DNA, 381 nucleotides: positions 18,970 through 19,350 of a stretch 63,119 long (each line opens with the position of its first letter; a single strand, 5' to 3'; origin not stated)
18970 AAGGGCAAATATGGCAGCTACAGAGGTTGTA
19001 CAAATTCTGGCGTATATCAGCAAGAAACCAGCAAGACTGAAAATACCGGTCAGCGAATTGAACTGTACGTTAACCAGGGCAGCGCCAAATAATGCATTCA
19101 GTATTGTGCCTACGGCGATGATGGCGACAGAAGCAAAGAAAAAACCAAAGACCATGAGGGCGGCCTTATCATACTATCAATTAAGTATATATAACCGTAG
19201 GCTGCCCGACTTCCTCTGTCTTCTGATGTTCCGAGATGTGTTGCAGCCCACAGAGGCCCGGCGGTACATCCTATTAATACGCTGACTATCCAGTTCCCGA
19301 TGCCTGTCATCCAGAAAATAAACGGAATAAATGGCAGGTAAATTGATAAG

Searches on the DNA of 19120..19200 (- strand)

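Call 65: search_dna_similar(query=window:19120-19200:-, collection=plasmids, mode=near, max_rows=6)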
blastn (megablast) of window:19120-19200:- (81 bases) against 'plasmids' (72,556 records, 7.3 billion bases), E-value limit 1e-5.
Records with a match: 729; places in all: 730; records where one place covers at least 80% of the query: 729.
Best place of each record, by identity: 95-99% 729.
By first word of the organism name: Escherichia 414; Salmonella 269; Klebsiella 22; Shigella 18; Citrobacter 4; uncultured 1; Enterobacter 1.
By predicted mobility (MOB-suite, as given by PLSDB): conjugative 724; non-mobilizable 3; mobilizable 2.
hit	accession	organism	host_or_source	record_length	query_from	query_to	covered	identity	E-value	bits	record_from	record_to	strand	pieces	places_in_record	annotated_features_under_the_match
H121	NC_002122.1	Shigella sonnei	-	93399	1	81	100%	97.6%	4e-31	139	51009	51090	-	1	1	DotA/TraY family protein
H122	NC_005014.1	Salmonella enterica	-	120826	1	81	100%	97.6%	4e-31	139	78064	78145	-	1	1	DotA/TraY family protein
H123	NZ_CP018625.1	Escherichia coli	Homo sapiens,stool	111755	1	81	100%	97.6%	4e-31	139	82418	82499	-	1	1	DotA/TraY family protein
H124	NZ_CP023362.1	Escherichia coli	canine,whole organism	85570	1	81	100%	97.6%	4e-31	139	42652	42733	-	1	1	DotA/TraY family protein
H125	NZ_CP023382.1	Escherichia coli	canine,whole organism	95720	1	81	100%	97.6%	4e-31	139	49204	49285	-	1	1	DotA/TraY family protein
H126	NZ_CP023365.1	Escherichia coli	canine,whole organism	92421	1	81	100%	97.6%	4e-31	139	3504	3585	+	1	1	DotA/TraY family protein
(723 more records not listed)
